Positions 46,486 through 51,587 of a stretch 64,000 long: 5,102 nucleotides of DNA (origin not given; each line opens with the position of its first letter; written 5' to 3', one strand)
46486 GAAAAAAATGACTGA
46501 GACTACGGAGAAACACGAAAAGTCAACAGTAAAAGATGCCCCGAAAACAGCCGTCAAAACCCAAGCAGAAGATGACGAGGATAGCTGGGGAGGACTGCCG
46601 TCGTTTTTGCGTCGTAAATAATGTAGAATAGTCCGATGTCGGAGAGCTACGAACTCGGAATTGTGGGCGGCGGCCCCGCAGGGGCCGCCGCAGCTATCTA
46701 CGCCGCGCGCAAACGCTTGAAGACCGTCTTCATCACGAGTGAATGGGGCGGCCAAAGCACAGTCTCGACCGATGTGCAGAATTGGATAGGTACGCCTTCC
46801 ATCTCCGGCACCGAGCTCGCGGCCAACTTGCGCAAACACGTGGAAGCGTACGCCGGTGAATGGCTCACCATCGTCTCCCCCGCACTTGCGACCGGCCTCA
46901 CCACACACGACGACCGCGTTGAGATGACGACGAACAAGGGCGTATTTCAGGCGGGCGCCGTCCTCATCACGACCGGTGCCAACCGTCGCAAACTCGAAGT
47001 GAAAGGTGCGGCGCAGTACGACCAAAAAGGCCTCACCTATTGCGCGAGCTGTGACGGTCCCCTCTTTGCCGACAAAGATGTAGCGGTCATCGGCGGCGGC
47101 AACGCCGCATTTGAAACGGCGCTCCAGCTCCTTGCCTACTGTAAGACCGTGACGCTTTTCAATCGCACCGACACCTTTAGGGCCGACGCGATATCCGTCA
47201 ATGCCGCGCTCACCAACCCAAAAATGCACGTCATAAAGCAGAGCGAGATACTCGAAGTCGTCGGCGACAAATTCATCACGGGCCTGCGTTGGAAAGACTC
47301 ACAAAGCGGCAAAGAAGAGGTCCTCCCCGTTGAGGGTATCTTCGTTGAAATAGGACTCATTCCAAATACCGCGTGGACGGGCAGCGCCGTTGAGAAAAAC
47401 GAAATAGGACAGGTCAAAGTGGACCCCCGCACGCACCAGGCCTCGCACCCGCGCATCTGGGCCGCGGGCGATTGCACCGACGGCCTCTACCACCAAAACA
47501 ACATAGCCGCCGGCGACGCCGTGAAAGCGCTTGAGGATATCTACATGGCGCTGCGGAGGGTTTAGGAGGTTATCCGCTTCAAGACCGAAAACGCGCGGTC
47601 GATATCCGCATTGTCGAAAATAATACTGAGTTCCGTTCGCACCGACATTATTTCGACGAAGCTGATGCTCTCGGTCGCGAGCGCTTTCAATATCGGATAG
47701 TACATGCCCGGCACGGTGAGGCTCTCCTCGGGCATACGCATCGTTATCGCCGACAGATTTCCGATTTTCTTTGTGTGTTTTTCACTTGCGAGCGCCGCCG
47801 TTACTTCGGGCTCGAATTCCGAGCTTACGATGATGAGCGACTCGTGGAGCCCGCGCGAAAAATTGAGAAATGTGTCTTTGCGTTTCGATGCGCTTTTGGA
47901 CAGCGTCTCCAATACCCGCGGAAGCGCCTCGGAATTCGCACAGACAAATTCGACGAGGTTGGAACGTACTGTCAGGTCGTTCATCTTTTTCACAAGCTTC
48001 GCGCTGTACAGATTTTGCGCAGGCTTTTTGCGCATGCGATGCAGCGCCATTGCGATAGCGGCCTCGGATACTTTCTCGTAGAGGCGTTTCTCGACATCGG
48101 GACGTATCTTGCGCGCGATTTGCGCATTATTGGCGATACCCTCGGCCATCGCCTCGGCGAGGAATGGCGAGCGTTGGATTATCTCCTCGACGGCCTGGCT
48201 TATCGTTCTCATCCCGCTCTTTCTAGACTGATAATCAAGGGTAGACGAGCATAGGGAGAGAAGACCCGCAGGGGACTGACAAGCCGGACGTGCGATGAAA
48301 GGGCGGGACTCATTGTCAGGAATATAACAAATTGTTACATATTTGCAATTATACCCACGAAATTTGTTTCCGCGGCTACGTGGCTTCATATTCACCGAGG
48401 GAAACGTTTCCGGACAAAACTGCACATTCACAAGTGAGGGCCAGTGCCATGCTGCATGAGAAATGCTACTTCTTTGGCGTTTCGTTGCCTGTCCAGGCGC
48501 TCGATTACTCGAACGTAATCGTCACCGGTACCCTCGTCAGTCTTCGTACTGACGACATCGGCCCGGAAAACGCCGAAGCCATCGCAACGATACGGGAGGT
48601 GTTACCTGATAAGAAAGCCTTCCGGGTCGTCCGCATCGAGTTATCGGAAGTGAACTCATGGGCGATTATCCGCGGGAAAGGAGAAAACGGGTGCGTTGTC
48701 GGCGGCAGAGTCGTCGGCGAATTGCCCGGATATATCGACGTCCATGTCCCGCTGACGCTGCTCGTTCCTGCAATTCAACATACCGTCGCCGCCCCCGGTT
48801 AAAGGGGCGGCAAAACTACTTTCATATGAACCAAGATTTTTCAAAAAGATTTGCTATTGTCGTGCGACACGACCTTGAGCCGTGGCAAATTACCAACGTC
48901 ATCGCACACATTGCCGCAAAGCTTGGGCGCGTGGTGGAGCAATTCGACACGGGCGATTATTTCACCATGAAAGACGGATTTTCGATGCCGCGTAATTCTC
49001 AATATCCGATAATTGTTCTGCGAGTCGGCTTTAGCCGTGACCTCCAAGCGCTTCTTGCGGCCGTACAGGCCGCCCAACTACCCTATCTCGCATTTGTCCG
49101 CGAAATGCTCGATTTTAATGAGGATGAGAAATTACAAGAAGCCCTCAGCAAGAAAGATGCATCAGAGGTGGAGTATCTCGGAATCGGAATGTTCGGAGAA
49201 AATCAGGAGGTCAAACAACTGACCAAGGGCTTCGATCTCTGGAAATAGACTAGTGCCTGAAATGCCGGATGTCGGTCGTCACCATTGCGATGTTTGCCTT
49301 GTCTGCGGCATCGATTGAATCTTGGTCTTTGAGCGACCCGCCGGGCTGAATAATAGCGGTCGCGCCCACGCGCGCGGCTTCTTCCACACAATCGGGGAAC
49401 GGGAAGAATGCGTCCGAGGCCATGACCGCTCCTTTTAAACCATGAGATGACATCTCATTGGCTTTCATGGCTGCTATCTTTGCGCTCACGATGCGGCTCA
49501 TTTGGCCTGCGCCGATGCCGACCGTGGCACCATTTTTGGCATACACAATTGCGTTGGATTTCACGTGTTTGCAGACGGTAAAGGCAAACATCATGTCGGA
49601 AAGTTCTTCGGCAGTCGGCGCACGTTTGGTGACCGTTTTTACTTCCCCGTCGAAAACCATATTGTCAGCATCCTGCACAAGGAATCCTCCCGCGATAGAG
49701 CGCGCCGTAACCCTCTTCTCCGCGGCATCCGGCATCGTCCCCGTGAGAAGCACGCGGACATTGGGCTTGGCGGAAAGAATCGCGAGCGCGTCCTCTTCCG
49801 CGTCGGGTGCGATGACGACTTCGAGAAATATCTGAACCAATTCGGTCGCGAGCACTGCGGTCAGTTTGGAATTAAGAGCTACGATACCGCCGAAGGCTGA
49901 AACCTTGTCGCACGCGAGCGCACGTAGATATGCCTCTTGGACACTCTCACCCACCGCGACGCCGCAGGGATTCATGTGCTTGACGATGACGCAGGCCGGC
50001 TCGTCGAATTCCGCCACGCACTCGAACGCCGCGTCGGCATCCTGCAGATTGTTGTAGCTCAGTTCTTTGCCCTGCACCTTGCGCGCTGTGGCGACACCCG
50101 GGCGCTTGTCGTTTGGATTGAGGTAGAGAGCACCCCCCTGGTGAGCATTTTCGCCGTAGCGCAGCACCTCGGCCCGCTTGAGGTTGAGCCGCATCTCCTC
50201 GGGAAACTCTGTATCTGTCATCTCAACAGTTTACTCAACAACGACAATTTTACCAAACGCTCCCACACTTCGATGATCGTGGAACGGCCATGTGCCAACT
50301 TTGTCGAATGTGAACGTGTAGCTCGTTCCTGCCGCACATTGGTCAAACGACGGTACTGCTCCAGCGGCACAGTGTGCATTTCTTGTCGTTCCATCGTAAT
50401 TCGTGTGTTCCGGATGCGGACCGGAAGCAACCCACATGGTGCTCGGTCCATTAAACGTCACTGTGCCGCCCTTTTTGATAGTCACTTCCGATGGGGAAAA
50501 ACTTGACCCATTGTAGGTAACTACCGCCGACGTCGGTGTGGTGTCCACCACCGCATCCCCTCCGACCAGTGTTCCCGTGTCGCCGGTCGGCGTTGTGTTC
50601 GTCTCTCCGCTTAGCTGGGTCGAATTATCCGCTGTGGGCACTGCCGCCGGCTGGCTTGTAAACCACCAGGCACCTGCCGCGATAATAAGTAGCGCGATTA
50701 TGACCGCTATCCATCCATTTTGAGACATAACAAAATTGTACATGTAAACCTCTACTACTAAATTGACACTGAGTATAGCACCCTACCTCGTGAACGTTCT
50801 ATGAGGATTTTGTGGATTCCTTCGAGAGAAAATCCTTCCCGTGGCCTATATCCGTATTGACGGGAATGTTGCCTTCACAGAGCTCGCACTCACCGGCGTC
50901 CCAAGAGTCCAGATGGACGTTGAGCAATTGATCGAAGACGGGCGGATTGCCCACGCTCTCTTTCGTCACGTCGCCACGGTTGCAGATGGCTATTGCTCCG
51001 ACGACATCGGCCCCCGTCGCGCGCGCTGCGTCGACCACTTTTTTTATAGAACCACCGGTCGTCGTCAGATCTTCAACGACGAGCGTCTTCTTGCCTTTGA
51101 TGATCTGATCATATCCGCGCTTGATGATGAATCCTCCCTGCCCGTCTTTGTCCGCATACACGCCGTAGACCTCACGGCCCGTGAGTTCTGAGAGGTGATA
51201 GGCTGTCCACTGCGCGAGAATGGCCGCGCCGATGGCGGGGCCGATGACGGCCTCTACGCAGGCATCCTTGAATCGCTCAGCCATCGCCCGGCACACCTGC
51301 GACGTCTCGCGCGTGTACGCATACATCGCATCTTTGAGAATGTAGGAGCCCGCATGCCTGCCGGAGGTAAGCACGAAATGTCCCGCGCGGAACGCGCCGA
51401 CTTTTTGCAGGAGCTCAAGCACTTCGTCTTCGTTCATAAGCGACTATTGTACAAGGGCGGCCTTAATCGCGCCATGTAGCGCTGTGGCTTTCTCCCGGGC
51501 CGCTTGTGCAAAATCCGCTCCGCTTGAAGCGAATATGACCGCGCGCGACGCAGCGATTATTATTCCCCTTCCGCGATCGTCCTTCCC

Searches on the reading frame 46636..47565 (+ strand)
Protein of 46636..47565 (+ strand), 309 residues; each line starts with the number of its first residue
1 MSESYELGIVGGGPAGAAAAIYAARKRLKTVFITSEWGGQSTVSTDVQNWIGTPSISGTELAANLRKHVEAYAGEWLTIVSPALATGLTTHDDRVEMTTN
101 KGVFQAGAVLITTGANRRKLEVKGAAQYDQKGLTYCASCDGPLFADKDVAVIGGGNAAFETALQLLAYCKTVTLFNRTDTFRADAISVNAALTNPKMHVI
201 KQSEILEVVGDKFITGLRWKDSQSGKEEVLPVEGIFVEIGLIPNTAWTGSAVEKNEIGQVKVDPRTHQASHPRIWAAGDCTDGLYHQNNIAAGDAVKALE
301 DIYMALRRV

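Call 83: search_protein_families(library=pfam, proteins=[window:46636-47565:+], max_evalue=0.0001)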
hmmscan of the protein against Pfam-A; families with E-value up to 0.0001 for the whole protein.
window:46636-47565:+ (309 aa): 7 families
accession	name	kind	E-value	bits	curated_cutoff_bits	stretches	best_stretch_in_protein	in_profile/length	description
PF07992.20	Pyr_redox_2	-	2.3e-37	129.4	26.1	1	8-289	4-285/291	Pyridine nucleotide-disulphide oxidoreductase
PF13738.12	Pyr_redox_3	-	2.4e-19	70.2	30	1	54-278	76-305/305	Pyridine nucleotide-disulphide oxidoreductase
PF12831.13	FAD_oxidored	-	1.5e-08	34.8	27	1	9-71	4-74/416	FAD dependent oxidoreductase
PF01134.28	GIDA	-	4.6e-08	33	22.1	0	9-73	4-60/391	Glucose inhibited division protein A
PF00070.33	Pyr_redox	-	3e-07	31.3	22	1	149-212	2-70/82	Pyridine nucleotide-disulphide oxidoreductase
PF01266.30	DAO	-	6.3e-06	26.4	27.9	0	148-198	1-52/353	FAD dependent oxidoreductase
PF00890.30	FAD_binding_2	-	3.1e-05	23.8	20.4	0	9-42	4-39/414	FAD binding domain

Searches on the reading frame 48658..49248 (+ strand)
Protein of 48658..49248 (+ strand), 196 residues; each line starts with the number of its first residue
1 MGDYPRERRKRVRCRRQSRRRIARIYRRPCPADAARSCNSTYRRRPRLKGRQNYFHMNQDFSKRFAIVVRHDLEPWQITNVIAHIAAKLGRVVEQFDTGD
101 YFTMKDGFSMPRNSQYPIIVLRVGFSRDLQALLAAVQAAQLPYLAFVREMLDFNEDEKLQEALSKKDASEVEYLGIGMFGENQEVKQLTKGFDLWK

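Call 83: search_protein_families(library=pfam, proteins=[window:48658-49248:+], max_evalue=0.0001)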
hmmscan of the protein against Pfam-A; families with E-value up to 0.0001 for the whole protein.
window:48658-49248:+ (196 aa): 1 family
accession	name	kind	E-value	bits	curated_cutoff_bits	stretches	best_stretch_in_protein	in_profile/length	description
PF09391.15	DUF2000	-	4.6e-26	91.8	25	1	63-196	1-133/133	Protein of unknown function (DUF2000)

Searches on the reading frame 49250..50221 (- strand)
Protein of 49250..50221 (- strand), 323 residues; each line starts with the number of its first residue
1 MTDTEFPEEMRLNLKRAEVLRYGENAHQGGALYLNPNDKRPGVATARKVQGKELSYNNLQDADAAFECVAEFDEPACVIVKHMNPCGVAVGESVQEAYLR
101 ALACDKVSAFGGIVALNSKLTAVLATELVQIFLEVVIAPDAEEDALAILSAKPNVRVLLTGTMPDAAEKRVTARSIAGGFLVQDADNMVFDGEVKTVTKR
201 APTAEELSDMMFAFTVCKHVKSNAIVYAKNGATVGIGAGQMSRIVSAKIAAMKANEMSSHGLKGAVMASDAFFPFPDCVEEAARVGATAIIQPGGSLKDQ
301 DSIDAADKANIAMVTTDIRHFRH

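Call 84: search_protein_families(library=pfam, proteins=[window:49250-50221:-], max_evalue=0.0001)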
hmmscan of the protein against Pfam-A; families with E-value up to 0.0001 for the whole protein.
window:49250-50221:- (323 aa): 1 family
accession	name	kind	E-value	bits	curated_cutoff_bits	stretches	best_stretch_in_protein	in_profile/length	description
PF01808.24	AICARFT_IMPCHas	-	3.6e-101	339.1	25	1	4-253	63-311/311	AICARFT/IMPCHase bienzyme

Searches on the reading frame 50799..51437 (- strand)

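Call 84: search_protein_families(library=pfam, proteins=[window:50799-51437:-], max_evalue=0.0001)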
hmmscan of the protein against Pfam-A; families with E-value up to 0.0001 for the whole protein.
window:50799-51437:- (212 aa): 1 family
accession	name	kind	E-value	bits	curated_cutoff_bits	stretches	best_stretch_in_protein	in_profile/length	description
PF00156.33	Pribosyltran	-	6.5e-10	39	26.3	1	50-162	17-134/158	Phosphoribosyl transferase domain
